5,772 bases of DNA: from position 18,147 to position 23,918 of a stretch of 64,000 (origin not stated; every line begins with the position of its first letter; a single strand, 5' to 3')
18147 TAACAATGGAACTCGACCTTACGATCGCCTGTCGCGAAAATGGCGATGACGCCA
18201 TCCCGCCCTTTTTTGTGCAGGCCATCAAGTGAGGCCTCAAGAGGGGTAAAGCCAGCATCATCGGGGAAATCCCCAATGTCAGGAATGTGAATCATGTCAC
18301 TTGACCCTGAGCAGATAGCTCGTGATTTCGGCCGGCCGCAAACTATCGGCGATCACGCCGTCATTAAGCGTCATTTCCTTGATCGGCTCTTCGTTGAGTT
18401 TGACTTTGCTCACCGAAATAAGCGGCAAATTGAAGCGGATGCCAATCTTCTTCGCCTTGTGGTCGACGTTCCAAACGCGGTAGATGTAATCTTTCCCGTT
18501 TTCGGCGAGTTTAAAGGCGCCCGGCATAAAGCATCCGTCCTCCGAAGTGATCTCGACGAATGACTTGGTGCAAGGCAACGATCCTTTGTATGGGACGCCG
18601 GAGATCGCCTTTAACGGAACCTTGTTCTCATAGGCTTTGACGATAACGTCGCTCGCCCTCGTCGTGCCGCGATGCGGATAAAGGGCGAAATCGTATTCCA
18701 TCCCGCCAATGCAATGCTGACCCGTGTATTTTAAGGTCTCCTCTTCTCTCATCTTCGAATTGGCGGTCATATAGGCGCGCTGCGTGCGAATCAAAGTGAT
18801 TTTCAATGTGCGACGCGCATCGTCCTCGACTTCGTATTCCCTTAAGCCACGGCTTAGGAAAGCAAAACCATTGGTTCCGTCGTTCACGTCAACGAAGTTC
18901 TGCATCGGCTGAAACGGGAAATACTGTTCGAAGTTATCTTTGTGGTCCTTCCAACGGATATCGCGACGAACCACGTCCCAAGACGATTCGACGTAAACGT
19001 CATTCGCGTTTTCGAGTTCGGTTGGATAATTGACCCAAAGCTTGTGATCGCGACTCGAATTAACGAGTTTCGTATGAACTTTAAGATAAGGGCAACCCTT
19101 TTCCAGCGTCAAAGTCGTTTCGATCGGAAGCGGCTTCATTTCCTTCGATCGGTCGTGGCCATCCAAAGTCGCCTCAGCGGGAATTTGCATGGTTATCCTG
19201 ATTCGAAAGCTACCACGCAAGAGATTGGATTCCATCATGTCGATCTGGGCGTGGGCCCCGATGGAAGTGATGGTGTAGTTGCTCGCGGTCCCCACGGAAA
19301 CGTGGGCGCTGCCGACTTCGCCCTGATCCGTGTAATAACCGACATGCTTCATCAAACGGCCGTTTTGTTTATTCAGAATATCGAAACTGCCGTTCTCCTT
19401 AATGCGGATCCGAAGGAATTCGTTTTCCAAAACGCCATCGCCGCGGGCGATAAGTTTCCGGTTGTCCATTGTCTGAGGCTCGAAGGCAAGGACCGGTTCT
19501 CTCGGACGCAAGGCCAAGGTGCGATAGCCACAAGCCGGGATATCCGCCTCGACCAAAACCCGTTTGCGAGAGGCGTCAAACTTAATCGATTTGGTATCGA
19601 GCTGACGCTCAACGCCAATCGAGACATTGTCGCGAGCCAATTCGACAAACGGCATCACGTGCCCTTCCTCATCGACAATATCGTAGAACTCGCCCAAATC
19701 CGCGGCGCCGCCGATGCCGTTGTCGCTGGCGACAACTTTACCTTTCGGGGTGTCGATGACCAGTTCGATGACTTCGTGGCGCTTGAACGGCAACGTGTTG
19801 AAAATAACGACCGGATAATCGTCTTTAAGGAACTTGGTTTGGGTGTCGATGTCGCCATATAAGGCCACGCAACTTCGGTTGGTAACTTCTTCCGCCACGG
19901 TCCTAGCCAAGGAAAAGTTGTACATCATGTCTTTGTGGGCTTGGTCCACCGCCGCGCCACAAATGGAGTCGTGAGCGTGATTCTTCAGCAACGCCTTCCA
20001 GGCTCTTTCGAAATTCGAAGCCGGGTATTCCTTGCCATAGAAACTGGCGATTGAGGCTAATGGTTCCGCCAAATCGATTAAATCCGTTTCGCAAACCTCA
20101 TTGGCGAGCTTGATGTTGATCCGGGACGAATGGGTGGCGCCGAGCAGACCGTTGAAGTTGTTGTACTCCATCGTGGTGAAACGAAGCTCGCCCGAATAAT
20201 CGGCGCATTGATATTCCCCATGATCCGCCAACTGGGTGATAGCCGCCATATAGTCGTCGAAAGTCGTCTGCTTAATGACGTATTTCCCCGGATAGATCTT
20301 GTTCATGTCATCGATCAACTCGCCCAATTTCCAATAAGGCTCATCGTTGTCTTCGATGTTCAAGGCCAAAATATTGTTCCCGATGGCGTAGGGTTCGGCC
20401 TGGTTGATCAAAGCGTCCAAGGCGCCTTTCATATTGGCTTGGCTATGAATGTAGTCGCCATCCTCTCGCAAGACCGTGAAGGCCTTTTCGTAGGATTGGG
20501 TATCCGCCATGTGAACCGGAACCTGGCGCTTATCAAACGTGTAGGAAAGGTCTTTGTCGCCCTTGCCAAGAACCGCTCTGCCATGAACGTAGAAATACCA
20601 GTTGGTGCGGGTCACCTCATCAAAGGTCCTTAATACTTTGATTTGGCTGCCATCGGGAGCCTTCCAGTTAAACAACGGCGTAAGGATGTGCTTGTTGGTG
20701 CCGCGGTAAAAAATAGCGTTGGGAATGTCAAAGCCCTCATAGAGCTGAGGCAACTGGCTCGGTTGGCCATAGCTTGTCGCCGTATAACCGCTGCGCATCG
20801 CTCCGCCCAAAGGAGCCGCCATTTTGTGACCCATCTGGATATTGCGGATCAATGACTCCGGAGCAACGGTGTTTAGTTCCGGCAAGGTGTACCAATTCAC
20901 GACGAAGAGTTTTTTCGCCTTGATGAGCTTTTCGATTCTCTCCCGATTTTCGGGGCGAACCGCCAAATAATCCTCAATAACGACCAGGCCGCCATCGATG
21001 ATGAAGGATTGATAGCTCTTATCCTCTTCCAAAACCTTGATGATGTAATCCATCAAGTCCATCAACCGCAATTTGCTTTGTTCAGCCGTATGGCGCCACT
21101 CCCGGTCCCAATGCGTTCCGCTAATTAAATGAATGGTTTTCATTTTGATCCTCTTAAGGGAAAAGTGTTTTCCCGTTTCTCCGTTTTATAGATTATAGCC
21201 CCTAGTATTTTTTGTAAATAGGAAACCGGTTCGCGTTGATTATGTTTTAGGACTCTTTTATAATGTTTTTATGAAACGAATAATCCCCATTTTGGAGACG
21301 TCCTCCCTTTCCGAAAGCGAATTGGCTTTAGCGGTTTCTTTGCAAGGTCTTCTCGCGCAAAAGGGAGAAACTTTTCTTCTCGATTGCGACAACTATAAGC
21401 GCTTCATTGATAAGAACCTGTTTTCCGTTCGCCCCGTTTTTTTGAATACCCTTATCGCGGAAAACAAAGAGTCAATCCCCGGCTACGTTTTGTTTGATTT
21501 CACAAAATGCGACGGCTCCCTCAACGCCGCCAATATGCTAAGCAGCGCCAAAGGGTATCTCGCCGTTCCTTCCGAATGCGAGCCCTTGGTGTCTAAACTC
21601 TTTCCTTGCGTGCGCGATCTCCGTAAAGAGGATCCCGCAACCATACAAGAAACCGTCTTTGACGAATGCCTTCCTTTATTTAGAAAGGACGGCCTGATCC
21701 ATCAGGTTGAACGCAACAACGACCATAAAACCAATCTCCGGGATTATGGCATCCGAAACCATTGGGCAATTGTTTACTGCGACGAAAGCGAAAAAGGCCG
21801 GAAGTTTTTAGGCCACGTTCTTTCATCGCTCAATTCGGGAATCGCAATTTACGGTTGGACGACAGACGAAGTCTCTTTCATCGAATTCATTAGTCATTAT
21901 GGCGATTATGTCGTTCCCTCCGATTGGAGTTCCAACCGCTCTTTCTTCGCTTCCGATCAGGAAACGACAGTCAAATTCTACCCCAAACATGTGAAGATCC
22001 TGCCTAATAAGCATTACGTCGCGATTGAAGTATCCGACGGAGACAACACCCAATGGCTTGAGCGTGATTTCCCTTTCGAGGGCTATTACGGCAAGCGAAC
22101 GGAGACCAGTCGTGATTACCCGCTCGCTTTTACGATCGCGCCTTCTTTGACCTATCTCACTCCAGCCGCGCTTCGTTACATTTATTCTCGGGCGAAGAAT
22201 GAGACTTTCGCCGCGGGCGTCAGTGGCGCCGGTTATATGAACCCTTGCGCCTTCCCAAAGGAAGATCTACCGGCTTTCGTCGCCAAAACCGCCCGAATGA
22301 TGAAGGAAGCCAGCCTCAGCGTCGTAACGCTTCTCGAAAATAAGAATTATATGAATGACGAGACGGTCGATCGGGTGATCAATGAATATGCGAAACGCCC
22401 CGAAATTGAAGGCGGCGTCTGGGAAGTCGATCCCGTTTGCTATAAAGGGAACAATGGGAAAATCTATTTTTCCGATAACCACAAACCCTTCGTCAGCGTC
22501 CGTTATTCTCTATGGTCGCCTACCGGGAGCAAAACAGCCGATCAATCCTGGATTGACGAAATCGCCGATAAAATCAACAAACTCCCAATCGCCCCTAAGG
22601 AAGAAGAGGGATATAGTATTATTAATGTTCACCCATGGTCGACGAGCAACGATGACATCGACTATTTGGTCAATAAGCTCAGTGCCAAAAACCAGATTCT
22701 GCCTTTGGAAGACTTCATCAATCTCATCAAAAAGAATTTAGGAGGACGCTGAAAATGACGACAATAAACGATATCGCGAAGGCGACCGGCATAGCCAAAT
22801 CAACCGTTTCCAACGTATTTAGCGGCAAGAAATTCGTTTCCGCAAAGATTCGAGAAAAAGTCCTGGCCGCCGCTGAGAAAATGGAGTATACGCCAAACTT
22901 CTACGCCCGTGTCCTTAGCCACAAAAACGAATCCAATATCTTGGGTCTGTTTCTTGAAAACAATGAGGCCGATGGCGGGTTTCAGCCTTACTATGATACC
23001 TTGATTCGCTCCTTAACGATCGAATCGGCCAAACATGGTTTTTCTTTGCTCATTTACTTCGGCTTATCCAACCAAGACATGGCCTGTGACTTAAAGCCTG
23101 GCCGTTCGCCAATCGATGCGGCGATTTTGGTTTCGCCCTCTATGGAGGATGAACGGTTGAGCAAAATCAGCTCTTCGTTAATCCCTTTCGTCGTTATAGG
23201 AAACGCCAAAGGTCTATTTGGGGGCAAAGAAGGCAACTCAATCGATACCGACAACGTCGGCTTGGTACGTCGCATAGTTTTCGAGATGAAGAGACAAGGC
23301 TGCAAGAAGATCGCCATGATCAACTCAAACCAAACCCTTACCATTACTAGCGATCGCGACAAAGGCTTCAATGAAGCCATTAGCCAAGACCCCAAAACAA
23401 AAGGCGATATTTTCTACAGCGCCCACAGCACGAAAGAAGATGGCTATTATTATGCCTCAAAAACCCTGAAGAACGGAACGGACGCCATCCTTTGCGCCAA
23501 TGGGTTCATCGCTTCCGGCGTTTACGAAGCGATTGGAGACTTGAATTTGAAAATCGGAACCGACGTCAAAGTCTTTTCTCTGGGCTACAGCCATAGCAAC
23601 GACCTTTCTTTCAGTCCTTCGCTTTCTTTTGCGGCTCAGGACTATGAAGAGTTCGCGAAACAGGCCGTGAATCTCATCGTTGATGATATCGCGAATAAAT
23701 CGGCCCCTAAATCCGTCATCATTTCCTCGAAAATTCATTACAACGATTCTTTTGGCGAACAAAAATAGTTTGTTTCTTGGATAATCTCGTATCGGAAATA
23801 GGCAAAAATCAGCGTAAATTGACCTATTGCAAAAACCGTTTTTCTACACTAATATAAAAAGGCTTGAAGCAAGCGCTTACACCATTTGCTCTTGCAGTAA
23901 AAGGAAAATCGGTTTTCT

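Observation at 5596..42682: A 37-kb glycan-utilisation supercluster combining mannose catabolism with furanosidase-type families and no recognisable endo-enzyme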

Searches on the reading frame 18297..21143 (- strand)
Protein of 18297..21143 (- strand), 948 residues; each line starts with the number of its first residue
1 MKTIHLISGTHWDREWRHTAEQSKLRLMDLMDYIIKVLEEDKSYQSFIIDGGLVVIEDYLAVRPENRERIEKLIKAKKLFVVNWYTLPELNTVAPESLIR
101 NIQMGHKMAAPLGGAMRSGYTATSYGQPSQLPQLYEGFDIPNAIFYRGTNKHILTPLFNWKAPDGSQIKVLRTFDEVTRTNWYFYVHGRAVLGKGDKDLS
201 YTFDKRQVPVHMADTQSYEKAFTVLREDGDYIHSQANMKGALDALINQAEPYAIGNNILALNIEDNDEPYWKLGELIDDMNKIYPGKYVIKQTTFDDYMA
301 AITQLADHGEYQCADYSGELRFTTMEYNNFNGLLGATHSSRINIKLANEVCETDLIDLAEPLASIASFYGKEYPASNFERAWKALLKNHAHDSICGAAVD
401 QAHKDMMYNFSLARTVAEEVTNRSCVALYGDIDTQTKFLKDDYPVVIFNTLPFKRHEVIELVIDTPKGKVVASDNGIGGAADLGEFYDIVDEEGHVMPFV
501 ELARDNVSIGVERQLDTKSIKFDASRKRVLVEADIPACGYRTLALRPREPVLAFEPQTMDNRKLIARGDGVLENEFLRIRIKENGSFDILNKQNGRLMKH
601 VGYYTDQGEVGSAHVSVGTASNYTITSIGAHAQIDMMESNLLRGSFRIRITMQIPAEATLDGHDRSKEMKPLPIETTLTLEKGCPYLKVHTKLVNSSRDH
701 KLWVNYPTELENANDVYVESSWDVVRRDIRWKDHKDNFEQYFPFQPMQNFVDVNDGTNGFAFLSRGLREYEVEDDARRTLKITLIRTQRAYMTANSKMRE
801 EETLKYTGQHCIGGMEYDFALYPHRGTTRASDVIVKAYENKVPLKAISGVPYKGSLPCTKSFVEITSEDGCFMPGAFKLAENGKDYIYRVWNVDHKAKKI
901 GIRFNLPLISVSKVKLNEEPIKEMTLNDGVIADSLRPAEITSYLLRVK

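Call 3: search_protein_families(library=pfam, proteins=[window:18297-21143:-], max_evalue=0.01)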
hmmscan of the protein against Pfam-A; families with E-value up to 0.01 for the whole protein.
window:18297-21143:- (948 aa): 4 families
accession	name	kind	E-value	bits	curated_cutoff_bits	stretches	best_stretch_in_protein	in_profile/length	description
PF01074.27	Glyco_hydro_38N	-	3.2e-20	73.1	25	1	3-305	1-258/270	Glycosyl hydrolases family 38 N-terminal domain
PF07748.19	Glyco_hydro_38C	-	7.9e-13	49.6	25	1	572-788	1-200/206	Glycosyl hydrolases family 38 C-terminal domain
PF09261.16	Alpha-mann_mid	-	2.9e-12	47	31.1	1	337-425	6-93/96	Alpha mannosidase middle domain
PF17677.7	Glyco_hydro38C2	-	1.8e-08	34.8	22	1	876-943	6-72/72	Glycosyl hydrolases family 38 C-terminal beta sandwich domain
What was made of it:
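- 18297..21143 (-): Cytoplasmic GH38 alpha-mannosidase. Four GH38 Pfam domains (call 3).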

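Call 15: find_encoding_contigs(protein=window:18297-21143:-, flank=10000, max_places=6)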
Protein window:18297-21143:- (948 aa): 6 contigs read that carry it; 2 places shown.
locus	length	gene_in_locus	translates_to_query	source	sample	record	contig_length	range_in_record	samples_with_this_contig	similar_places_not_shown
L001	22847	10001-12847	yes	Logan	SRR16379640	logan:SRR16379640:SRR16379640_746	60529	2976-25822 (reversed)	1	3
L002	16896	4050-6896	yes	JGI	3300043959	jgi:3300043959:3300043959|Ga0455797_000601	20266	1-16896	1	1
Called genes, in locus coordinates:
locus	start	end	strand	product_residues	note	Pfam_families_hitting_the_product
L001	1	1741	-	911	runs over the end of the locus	-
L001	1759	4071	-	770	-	PF16216:GxGYxYP_N, PF20958:GxGYxYP_N_3rd, PF14323:GxGYxYP_C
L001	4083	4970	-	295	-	PF00528:BPD_transp_1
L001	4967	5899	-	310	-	PF00528:BPD_transp_1 (weak)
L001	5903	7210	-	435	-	PF01547:SBP_bac_1, PF13416:SBP_bac_8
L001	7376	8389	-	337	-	PF00356:LacI, PF00532:Peripla_BP_1 (weak), PF13407:Peripla_BP_4 (weak), PF13377:Peripla_BP_3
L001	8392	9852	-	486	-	PF20958:GxGYxYP_N_3rd, PF14323:GxGYxYP_C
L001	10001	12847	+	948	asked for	PF01074:Glyco_hydro_38N, PF09261:Alpha-mann_mid, PF07748:Glyco_hydro_38C, PF17677:Glyco_hydro38C2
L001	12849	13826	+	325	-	PF00702:Hydrolase (weak), PF13419:HAD_2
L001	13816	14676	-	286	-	-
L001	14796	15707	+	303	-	PF20511:PMI_typeI_cat (weak)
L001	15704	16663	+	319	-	PF00480:ROK, PF01869:BcrAD_BadFG (faint)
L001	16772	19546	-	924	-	PF16216:GxGYxYP_N, PF20957:GxGYxYP_N_2nd (weak), PF20958:GxGYxYP_N_3rd, PF14323:GxGYxYP_C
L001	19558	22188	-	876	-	PF07944:Beta-AFase-like_GH127_cat, PF20736:Glyco_hydro127M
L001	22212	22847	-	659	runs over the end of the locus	PF14200:RicinB_lectin_2 (faint)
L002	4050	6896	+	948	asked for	PF01074:Glyco_hydro_38N, PF09261:Alpha-mann_mid, PF07748:Glyco_hydro_38C, PF17677:Glyco_hydro38C2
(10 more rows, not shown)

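Call 16: find_related_loci(query=window:18297-21143:-, collection=genome_contigs, flank=10000)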
Query window:18297-21143:- (948 aa) in genome_contigs; peptide patterns used: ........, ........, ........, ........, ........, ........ (x = any residue, [..] = any of these).
5 stretches matched a pattern; 2 encode a relative of the query (tblastn E <= 1e-3); 2 distinct loci.
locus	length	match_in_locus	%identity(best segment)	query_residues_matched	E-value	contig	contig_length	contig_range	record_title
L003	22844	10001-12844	97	1-948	0e+0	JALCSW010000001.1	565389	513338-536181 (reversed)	MAG: Bacilli bacterium isolate UW_MP_BACIL6_1 Ga0455775_000003, whole genome shotgun sequence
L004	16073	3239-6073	51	4-946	0e+0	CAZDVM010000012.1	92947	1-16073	MAG TPA_asm: uncultured Pirellulales bacterium isolate SRP141376_co1_361 genome assembly, contig: NODE_602_length_92947_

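Call 21: search_protein_families(library=pfam, proteins=[L004:426-1628:+, L004:2211-3200:+, L004:6295-7407:+, L004:7750-9756:+, L004:9879-11723:+, L004:11738-13507:+, L004:13528-15408:+], max_evalue=0.001)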
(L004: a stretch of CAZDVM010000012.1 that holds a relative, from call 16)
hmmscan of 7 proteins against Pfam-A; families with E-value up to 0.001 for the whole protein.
L004:426-1628:+ (400 aa): 5 families
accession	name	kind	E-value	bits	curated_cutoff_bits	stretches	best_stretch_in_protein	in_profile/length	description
PF00589.27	Phage_integrase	-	8.6e-26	91.2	27.1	1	193-374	2-166/172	Phage integrase family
PF13102.12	Phage_int_SAM_5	-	8.4e-08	32.9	22.3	1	85-173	2-90/98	Phage integrase SAM-like domain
PF02899.23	Phage_int_SAM_1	-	8.5e-08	32.8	22.3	1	97-165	11-80/83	Phage integrase, N-terminal SAM-like domain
PF13495.12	Phage_int_SAM_4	-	2e-06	28.5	27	1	96-162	10-76/85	Phage integrase, N-terminal SAM-like domain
PF24624.1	Int_N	-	5e-05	24.4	27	1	108-183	26-98/100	Phage integrase, N-terminal domain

L004:2211-3200:+ (329 aa): 2 families
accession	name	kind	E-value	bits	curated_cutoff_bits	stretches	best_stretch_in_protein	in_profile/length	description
PF13419.12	HAD_2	-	2.6e-11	44.4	23.8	1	86-211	1-111/178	Haloacid dehalogenase-like hydrolase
PF00702.32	Hydrolase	-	5.2e-10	40.5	26.4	1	83-294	1-191/191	haloacid dehalogenase-like hydrolase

L004:6295-7407:+ (370 aa): 1 family
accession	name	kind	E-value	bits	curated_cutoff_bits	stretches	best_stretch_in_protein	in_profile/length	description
PF01208.23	URO-D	-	3.2e-17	63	23.9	1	180-369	162-346/346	Uroporphyrinogen decarboxylase (URO-D)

L004:7750-9756:+ (668 aa): 1 family
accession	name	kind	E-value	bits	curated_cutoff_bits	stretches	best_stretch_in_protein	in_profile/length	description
PF00474.23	SSF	-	6.5e-25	88.3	22.8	2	386-513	276-406/406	Sodium:solute symporter family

L004:9879-11723:+ (614 aa): 3 families
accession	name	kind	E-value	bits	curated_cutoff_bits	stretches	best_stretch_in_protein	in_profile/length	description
PF14323.11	GxGYxYP_C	-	6.5e-32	111.7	27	1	322-544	3-217/242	GxGYxYP putative glycoside hydrolase C-terminal domain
PF20957.2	GxGYxYP_N_2nd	-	4.7e-12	46.3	24.5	1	138-213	1-67/68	GxGYxYP_N second domain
PF16216.10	GxGYxYP_N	-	0.00015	21.9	23.9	1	67-134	10-72/72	GxGYxYP_N 1st domain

L004:11738-13507:+ (589 aa): 4 families
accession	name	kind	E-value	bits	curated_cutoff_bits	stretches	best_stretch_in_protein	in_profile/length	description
PF14323.11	GxGYxYP_C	-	2.7e-36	126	27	1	305-523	3-214/242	GxGYxYP putative glycoside hydrolase C-terminal domain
PF20957.2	GxGYxYP_N_2nd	-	2.2e-13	50.6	24.5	1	129-197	1-68/68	GxGYxYP_N second domain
PF20958.2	GxGYxYP_N_3rd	-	1.2e-05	25.8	24.4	1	212-279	16-90/91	GxGYxYP third domain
PF16216.10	GxGYxYP_N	-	0.00035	20.8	23.9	1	61-125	13-72/72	GxGYxYP_N 1st domain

L004:13528-15408:+ (626 aa): 3 families
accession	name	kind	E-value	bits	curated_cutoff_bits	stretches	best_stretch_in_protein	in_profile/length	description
PF14323.11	GxGYxYP_C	-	7.2e-36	124.6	27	1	343-558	3-211/242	GxGYxYP putative glycoside hydrolase C-terminal domain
PF20957.2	GxGYxYP_N_2nd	-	9.3e-13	48.6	24.5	1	158-235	2-68/68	GxGYxYP_N second domain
PF20958.2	GxGYxYP_N_3rd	-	0.00048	20.6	24.4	0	271-313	44-86/91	GxGYxYP third domain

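Call 25: search_protein_families(library=ncbifam, proteins=[window:18297-21143:-], max_evalue=0.01)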
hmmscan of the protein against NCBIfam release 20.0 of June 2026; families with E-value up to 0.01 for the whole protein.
window:18297-21143:- (948 aa): 1 family
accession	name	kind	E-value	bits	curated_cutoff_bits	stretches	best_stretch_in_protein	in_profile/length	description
NF007331.0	PRK09819.1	equivalog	1.4e-118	397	1138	2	234-946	189-884/885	mannosylglycerate hydrolase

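Call 59: search_solved_structures(query=window:18297-21143:-, max_evalue=0.00001)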
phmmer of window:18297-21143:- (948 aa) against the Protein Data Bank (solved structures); distinct sequences matched with E-value up to 0.00001: 7.
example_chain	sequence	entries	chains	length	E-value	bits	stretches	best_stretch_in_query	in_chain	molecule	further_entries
3lvt_A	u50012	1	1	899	3.2e-79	270.2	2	247-884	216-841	Glycosyl hydrolase, family 38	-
5kbp_A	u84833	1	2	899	5.2e-79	269.5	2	247-851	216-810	Glycosyl hydrolase, family 38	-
2wyh_A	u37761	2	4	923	4.9e-74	253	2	239-925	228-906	ALPHA-MANNOSIDASE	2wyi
7vqo_A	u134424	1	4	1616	1.4e-07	33.1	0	335-461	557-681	Ams1, Nbr1 and malE fusion protein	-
6lz1_A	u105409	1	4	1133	7.5e-07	30.7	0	62-168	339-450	Ams1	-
7dd9_A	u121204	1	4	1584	3e-06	28.7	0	62-168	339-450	Alpha-mannosidase,ZZ-type zinc finger-containing protein P35G2.11c,Maltose/maltodextrin-bi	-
7ufs_A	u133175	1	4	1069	5.1e-06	27.9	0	353-410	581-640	Alpha-mannosidase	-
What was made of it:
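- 18297..21143 (-): Closest structures are the Enterococcus and Streptococcus pyogenes GH38 enzymes (call 59).
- On GH38 alpha-mannosidase: Closest structures are bacterial GH38 enzymes (call 59).
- Closest known: Firmicute cytoplasmic GH38 systems for N-glycan-derived mannosides. Same: The GH38 here is closest to these enzymes (E 1e-74 to 1e-79, call 59).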

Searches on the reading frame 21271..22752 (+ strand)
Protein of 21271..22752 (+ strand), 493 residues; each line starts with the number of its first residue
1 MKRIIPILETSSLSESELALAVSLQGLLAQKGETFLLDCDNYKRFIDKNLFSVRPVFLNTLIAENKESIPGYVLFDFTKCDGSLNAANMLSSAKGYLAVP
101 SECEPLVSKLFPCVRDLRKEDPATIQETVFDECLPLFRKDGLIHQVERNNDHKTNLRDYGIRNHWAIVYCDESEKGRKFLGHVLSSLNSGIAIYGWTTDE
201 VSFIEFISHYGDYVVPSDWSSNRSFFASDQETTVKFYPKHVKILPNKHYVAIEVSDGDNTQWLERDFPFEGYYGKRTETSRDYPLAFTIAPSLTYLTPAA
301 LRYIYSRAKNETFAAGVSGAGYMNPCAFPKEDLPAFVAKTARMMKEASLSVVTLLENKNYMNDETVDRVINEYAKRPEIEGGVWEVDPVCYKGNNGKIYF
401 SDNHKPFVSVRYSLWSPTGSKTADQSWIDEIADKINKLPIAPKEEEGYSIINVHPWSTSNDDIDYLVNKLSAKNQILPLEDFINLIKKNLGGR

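Call 3: search_protein_families(library=pfam, proteins=[window:21271-22752:+], max_evalue=0.01)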
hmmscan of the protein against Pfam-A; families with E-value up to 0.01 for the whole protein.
window:21271-22752:+ (493 aa): 3 families
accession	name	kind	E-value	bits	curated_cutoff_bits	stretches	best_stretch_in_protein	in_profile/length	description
PF14323.11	GxGYxYP_C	-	7.2e-46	157.4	27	1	246-487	1-242/242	GxGYxYP putative glycoside hydrolase C-terminal domain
PF20958.2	GxGYxYP_N_3rd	-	2e-12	47.5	24.4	1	150-227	9-90/91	GxGYxYP third domain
PF20957.2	GxGYxYP_N_2nd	-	0.0061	17.1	24.5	0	69-119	1-51/68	GxGYxYP_N second domain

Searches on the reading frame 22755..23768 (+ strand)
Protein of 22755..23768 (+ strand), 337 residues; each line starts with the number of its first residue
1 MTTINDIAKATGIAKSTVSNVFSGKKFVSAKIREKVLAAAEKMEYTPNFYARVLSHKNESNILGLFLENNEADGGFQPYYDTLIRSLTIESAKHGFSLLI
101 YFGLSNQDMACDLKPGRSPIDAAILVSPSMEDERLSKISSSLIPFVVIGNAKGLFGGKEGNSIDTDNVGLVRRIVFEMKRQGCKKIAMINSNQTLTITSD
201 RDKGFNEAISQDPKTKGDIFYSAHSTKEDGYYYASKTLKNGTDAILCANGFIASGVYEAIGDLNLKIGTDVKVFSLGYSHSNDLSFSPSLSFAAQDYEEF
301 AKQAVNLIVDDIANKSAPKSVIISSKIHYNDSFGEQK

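Call 4: search_protein_families(library=pfam, proteins=[window:22755-23768:+], max_evalue=0.01)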
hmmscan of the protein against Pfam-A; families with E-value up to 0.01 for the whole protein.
window:22755-23768:+ (337 aa): 5 families
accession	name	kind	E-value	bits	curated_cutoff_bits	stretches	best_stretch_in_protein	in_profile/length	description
PF13377.12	Peripla_BP_3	-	6.5e-15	56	26.5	1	178-323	4-157/167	Periplasmic binding protein-like domain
PF00356.27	LacI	-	3.2e-14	52.9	27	1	3-48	1-46/46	Bacterial regulatory proteins, lacI family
PF13407.12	Peripla_BP_4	-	1.9e-08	34.6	35.1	1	179-282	119-229/258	Periplasmic binding protein domain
PF00532.27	Peripla_BP_1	-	1.2e-05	25.4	22.2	1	77-275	13-217/281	Periplasmic binding proteins and sugar binding domain of LacI family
PF00440.29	TetR_N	-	0.0084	16.3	24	0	2-25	17-40/47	Bacterial regulatory proteins, tetR family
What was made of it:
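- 22755..23768 (+): LacI_B, regulator of module B. Pfam (call 4)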
